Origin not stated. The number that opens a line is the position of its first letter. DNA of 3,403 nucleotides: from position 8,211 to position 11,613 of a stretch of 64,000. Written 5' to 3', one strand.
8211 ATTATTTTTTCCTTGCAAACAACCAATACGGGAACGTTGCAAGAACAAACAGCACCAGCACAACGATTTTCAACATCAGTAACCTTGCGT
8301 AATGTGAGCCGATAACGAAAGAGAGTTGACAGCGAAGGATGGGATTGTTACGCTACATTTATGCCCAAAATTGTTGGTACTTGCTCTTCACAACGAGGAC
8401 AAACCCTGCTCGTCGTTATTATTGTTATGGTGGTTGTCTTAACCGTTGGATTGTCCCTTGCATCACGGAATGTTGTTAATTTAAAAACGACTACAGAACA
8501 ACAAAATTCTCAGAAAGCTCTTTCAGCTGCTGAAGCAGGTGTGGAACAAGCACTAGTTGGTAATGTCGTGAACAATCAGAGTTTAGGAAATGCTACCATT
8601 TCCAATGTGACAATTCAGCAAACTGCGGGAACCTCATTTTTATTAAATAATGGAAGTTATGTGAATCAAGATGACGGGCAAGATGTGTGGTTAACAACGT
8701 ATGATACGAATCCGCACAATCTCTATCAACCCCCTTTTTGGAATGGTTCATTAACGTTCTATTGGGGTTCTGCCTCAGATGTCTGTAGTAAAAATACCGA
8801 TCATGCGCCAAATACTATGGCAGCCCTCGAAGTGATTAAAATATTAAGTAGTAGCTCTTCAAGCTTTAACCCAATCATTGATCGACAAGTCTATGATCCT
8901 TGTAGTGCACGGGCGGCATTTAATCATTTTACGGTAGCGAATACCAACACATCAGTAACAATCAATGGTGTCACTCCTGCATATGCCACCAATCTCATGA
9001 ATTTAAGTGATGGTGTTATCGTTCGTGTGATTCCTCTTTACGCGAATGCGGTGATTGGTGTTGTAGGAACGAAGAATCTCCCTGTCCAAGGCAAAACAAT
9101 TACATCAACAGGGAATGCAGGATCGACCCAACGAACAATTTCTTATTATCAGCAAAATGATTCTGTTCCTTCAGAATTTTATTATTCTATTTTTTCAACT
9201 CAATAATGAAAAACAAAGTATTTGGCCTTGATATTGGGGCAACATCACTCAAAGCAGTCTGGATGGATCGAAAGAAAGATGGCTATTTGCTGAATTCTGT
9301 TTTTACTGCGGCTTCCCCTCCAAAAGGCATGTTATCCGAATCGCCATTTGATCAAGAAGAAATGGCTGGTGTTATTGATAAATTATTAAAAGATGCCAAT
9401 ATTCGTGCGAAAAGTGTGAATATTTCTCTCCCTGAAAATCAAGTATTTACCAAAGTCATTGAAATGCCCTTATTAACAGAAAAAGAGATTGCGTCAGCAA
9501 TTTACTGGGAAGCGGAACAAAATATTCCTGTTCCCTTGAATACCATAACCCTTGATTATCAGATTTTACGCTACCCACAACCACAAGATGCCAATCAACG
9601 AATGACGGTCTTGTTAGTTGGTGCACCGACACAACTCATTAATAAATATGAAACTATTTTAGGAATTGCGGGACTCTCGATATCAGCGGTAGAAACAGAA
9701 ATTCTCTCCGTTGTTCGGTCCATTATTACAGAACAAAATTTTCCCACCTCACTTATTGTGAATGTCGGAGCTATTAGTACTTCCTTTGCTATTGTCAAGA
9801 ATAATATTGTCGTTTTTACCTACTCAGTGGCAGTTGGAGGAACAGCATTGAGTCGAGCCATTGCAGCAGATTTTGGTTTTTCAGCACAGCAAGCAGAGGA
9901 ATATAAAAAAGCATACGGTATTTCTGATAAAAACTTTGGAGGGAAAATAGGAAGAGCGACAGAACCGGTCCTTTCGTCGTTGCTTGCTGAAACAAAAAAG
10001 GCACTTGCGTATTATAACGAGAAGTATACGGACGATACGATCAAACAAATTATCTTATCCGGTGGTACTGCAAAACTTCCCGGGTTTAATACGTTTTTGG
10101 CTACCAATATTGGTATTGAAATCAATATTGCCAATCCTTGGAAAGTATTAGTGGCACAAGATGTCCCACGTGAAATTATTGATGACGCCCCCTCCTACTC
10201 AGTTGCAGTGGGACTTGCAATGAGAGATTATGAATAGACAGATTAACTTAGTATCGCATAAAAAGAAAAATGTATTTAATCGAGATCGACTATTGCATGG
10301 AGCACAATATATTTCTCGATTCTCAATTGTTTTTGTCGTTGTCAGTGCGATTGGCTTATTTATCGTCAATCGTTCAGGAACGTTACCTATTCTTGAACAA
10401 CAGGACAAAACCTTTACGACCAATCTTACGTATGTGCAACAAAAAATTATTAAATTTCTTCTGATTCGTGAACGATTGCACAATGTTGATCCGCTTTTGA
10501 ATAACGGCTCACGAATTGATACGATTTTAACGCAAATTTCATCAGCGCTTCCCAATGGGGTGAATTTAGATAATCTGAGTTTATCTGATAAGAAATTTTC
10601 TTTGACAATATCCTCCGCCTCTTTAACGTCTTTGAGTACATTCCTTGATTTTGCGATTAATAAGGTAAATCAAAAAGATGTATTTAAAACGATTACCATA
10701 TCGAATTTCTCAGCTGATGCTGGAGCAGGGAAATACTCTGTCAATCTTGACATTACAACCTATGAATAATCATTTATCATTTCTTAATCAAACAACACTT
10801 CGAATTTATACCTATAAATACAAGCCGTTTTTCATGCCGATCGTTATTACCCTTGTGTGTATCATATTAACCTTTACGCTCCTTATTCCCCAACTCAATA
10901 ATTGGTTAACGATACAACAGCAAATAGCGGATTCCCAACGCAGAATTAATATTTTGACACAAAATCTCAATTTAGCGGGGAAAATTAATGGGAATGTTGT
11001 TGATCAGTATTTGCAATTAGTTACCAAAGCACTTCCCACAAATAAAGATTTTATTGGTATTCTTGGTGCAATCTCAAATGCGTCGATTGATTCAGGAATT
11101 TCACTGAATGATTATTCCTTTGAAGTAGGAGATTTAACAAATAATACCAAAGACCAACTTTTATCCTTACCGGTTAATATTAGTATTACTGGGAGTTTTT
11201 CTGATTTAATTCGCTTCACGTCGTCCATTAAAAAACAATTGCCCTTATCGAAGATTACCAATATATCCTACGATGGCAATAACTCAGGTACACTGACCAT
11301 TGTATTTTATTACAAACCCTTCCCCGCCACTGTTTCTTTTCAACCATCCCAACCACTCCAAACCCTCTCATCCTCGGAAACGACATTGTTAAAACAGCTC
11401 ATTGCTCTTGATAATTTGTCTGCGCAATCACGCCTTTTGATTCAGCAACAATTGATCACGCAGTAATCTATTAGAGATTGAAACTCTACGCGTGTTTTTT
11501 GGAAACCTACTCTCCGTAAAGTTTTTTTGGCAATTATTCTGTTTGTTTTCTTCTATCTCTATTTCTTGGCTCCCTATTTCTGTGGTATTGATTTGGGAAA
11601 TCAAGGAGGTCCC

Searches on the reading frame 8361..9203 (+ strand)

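Call 39: search_protein_families(library=pfam, proteins=[window:8361-9203:+], max_evalue=0.1)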
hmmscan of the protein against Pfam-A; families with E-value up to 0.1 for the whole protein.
window:8361-9203:+ (281 aa): 1 family
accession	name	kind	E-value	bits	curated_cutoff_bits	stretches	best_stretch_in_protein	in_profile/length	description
PF14341.11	PilX_N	-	0.0033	17.8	25.5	1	12-62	1-51/51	PilX N-terminal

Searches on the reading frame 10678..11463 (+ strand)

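Call 39: search_protein_families(library=pfam, proteins=[window:10678-11463:+], max_evalue=0.1)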
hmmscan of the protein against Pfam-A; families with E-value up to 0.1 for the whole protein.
window:10678-11463:+ (262 aa): 1 family
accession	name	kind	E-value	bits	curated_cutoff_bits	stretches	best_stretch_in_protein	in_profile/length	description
PF04350.18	PilO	-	4.4e-09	37.1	22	1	104-196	31-119/145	Pilus assembly protein, PilO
